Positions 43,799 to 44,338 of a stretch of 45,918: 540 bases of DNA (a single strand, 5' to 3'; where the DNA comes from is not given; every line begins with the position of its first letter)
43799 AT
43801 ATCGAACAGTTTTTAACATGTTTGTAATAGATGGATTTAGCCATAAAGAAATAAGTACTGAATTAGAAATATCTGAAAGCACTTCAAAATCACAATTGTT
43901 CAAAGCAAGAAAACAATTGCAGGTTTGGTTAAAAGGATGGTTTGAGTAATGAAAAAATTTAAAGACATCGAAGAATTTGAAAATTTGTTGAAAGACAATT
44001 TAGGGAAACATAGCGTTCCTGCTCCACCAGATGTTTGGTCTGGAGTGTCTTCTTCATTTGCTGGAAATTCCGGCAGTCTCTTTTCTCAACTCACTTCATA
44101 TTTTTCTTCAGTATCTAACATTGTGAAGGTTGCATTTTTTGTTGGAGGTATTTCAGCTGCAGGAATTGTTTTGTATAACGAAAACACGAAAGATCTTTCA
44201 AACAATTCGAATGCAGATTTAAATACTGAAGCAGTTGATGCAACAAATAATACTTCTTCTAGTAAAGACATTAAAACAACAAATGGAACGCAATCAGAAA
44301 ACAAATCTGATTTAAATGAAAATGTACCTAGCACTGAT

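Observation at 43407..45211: ECF sigma factor coupled to a membrane-anchored partner that ends in a T9SS type-B sorting domain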

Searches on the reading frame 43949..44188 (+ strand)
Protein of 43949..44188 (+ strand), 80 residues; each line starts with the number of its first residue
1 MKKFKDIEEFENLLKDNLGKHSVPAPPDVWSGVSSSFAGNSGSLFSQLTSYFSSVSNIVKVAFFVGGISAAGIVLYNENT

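Call 26: find_homologous_proteins(query=A2, max_evalue=0.01)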
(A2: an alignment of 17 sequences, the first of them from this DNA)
Query A2 (17 sequences) (80 aa, profile of the alignment): 1 proteins with E <= 0.01 among 3123 candidates.
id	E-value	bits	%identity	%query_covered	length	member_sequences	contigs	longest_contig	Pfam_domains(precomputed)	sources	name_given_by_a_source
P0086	4.3e-6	45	27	83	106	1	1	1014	-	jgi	-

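Call 53: search_protein_representatives(alignment_id=A4)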
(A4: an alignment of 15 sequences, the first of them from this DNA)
Query: 15 sequences, 77 profile positions. Proteins with E-value up to 0.001 (for the whole library): 1739; up to 1e-10: 156; up to 1e-30: 1. The best 150 are listed.
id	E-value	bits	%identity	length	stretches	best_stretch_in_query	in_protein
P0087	2.6e-34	133.3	-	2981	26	10-34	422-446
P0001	4.8e-28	113.2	-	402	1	2-77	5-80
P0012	8.0e-27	109.3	-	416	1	2-77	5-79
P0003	1.6e-26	108.3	-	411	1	2-77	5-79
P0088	4.5e-26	106.9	-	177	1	2-76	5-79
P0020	5.3e-26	106.7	-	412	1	2-77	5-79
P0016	9.0e-26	105.9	-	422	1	2-77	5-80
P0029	1.5e-25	105.3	-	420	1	2-76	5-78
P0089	6.7e-25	103.1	-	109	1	2-77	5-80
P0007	9.1e-25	102.7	-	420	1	2-77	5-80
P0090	1.8e-24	101.7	-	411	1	2-77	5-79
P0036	1.9e-24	101.7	-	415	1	1-77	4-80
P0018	4.1e-24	100.6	-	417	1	2-76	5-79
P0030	2.4e-23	98.1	-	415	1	2-77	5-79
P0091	3.0e-23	97.9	-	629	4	1-39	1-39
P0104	6.4e-16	74.4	-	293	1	1-76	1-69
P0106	5.8e-15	71.3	-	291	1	1-75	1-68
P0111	9.0e-14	67.5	-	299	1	1-75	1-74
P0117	1.6e-13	66.6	-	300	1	1-76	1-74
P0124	7.1e-13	64.6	-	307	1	1-74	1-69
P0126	7.7e-13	64.5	-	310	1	1-75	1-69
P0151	5.3e-12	61.8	-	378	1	1-75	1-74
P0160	9.6e-12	61.0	-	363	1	2-76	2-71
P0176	2.1e-11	59.9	-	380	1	2-76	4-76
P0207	6.6e-11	58.3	-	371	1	1-71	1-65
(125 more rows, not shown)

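Call 55: search_protein_families(library=pfam, alignment_id=A5, max_evalue=0.001)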
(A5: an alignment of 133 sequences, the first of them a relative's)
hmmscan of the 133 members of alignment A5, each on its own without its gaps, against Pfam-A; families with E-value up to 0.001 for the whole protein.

A. member 1, P0088 (177 aa): 0 families

B. families by the number of members that match (of 133 scanned): 14 families
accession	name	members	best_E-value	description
PF13585.12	CHU_C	104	1.2e-17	CHU_C Type IX secretion signal domain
PF13860.13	FlgD_ig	32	3.4e-07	FlgD Ig-like domain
PF13568.12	OMP_b-brl_2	5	6.3e-13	Outer membrane protein beta-barrel domain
PF13505.12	OMP_b-brl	5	1.4e-08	Outer membrane protein beta-barrel domain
PF18911.6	PKD_4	2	2.3e-14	PKD domain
PF00801.26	PKD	2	6.8e-13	PKD domain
PF06832.18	BiPBP_C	2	7.6e-05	Penicillin-Binding Protein C-terminus Family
PF06481.20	COX_ARM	1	0.00012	COX Aromatic Rich Motif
PF08164.17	TRAUB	1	0.00017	Apoptosis-antagonizing transcription factor, C-terminal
PF18719.7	ArlS_N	1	0.00018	ArlS sensor domain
PF24991.2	Ig_NUP210_4th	1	0.00048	NUP210 forth Ig-like domain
PF09716.15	ETRAMP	1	0.00066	Malarial early transcribed membrane protein (ETRAMP)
PF11589.14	DUF3244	1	0.00085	Domain of unknown function (DUF3244)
PF23248.1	KH_PARP14_2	1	0.00094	PARP14, second type I KH domain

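Call 56: list_cluster_members(proteins=[P0104, P0106, P0111, P0117, P0124, P0126, P0151, P0160, P0176, P0207])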
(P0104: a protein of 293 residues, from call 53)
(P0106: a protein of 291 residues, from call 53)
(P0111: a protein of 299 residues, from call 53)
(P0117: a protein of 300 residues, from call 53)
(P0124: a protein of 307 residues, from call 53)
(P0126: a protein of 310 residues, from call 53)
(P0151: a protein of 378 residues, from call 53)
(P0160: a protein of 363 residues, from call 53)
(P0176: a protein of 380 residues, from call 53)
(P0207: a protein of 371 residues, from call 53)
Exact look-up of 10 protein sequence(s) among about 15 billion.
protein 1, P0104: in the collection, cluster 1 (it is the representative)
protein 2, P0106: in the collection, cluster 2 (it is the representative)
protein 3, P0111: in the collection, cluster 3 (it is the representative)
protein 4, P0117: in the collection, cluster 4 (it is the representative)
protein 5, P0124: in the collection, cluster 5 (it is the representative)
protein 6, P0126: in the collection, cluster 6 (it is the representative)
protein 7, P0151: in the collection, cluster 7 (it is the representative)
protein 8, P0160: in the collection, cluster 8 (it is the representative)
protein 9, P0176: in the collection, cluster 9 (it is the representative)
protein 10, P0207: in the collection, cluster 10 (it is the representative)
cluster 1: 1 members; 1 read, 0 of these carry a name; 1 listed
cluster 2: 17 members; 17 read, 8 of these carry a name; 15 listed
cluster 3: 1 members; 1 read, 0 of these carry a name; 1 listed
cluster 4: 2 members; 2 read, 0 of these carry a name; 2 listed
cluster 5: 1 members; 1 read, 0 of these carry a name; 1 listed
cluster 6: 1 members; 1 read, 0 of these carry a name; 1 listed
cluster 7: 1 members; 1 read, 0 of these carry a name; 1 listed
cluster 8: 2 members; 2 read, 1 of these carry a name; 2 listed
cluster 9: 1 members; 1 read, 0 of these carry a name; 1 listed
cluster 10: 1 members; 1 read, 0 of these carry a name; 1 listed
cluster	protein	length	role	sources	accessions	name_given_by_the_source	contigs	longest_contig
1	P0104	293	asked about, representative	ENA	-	-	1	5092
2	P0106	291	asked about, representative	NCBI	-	-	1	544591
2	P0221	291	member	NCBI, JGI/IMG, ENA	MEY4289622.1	MAG: hypothetical protein RLZZ30_1710 [Bacteroidota bacterium] | gliding motility-associated-like protein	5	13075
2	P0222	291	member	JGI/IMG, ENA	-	gliding motility-associated-like protein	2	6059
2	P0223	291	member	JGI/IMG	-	gliding motility-associated-like protein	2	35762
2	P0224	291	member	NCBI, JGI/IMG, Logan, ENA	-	gliding motility-associated-like protein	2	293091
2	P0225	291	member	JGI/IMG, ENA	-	gliding motility-associated-like protein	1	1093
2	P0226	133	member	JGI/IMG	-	gliding motility-associated-like protein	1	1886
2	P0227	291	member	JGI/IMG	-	gliding motility-associated-like protein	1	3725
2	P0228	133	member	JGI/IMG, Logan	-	gliding motility-associated-like protein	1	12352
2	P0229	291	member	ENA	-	-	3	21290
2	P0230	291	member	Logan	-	-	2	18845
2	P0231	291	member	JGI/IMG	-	-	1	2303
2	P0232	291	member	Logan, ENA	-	-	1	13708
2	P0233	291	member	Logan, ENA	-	-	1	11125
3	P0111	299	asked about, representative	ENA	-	-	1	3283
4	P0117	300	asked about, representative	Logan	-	-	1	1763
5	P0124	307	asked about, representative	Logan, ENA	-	-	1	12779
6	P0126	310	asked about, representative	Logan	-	-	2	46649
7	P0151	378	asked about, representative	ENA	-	-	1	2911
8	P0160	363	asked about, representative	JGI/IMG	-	gliding motility-associated-like protein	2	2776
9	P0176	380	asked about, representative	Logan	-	-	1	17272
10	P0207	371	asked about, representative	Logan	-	-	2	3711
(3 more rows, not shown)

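Call 57: find_encoding_contigs(protein=P0106, flank=5000, max_places=1)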
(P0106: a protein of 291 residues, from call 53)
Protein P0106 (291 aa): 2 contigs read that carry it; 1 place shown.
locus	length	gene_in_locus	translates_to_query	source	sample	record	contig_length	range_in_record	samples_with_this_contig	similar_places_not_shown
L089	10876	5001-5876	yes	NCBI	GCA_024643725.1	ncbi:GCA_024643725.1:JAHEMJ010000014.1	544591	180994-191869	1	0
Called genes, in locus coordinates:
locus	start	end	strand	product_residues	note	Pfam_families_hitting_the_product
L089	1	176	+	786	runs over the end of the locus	PF03477:ATP-cone, PF00317:Ribonuc_red_lgN, PF02867:Ribonuc_red_lgC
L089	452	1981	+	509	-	PF02142:MGS, PF01808:AICARFT_IMPCHas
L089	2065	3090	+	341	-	PF00022:Actin (faint), PF06723:MreB_Mbl, PF00012:HSP70, PF23717:DUF7159 (faint), PF14450:FtsA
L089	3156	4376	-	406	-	PF08534:Redoxin, PF00578:AhpC-TSA, PF13098:Thioredoxin_2 (faint), PF13905:Thioredoxin_8 (weak)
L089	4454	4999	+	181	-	PF07638:Sigma70_ECF, PF04542:Sigma70_r2, PF08281:Sigma70_r4_2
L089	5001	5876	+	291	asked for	PF13585:CHU_C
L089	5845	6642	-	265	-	PF22285:DUF6962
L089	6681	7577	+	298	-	PF00781:DAGK_cat, PF19279:YegS_C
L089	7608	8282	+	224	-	PF01128:IspD, PF12804:NTP_transf_3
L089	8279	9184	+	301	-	PF02016:Peptidase_S66, PF17676:Peptidase_S66C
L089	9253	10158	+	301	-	-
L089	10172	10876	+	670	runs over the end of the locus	PF00890:FAD_binding_2, PF02910:Succ_DH_flav_C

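Call 58: find_encoding_contigs(protein=P0126, flank=5000, max_places=1)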
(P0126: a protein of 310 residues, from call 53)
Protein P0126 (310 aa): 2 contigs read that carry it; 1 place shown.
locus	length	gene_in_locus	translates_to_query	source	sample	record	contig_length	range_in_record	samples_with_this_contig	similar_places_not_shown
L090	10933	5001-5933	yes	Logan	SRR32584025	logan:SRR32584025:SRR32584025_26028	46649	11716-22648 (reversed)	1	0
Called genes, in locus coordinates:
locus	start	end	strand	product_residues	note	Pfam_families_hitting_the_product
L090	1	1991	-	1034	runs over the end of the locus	PF00989:PAS, PF13188:PAS_8 (weak), PF13426:PAS_9 (weak), PF13188:PAS_8 (weak), PF13426:PAS_9 (weak), PF07568:HisKA_2, PF02518:HATPase_c, PF13581:HATPase_c_2 (weak), +2 more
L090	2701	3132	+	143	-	PF02502:LacAB_rpiB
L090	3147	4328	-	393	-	PF00578:AhpC-TSA, PF08534:Redoxin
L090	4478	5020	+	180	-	PF07638:Sigma70_ECF (weak), PF04542:Sigma70_r2, PF04545:Sigma70_r4 (faint), PF08281:Sigma70_r4_2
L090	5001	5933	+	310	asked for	PF13585:CHU_C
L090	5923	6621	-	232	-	PF22285:DUF6962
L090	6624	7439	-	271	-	PF00106:adh_short, PF08659:KR, PF13561:adh_short_C2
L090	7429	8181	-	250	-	PF02517:Rce1-like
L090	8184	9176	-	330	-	PF01073:3Beta_HSD, PF01370:Epimerase, PF02719:Polysacc_synt_2, PF04321:RmlD_sub_bind, PF13460:NAD_binding_10, PF16363:GDP_Man_Dehyd, PF07993:NAD_binding_4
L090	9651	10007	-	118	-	PF02152:FolB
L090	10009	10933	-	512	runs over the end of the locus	PF00749:tRNA-synt_1c, PF19269:Anticodon_2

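Call 59: find_encoding_contigs(protein=P0176, flank=5000, max_places=1)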
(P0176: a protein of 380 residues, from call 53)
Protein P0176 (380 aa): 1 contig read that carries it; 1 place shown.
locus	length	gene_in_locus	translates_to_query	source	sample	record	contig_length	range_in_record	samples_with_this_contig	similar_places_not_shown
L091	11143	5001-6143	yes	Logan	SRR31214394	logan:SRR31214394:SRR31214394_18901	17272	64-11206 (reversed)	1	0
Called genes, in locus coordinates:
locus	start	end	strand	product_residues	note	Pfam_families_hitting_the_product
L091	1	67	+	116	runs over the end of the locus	PF00436:SSB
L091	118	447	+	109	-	PF00436:SSB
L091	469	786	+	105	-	PF00436:SSB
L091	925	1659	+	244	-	PF13620:CarboxypepD_reg, PF13715:CarbopepD_reg_2, PF09430:EMC7_beta-sandw (weak)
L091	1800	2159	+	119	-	-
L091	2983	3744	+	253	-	PF00072:Response_reg, PF04397:LytTR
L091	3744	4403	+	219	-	PF01551:Peptidase_M23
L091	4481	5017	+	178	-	PF07638:Sigma70_ECF (weak), PF04542:Sigma70_r2, PF08281:Sigma70_r4_2, PF04545:Sigma70_r4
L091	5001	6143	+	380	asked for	PF13585:CHU_C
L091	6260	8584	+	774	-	PF08757:CotH, PF00932:LTD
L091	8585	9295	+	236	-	-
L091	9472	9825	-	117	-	PF02152:FolB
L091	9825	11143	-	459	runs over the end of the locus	?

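Call 60: find_encoding_contigs(protein=P0091, flank=5000, max_places=1)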
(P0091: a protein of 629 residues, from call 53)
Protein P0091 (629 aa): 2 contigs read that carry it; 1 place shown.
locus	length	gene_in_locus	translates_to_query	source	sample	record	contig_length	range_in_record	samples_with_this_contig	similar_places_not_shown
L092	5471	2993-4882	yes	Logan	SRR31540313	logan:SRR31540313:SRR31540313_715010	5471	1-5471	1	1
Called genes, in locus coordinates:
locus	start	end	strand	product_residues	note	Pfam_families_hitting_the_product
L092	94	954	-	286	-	-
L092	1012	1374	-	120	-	PF04237:YjbR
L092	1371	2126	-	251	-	PF04199:Cyclase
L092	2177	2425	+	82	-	PF00050:Kazal_1, PF07648:Kazal_2 (weak)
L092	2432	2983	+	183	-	PF07638:Sigma70_ECF, PF04542:Sigma70_r2, PF08281:Sigma70_r4_2, PF04545:Sigma70_r4 (weak)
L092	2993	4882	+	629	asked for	PF13568:OMP_b-brl_2, PF13505:OMP_b-brl (weak)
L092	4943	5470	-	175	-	?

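Call 64: search_solved_structures(query=A4, max_evalue=10)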
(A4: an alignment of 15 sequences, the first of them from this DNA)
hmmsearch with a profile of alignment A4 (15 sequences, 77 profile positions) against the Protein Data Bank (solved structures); distinct sequences matched with E-value up to 10: 1.
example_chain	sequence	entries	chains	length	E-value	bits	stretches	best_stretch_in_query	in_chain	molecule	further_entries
9i25_A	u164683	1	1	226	0.048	17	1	20-68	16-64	WxL domain surface protein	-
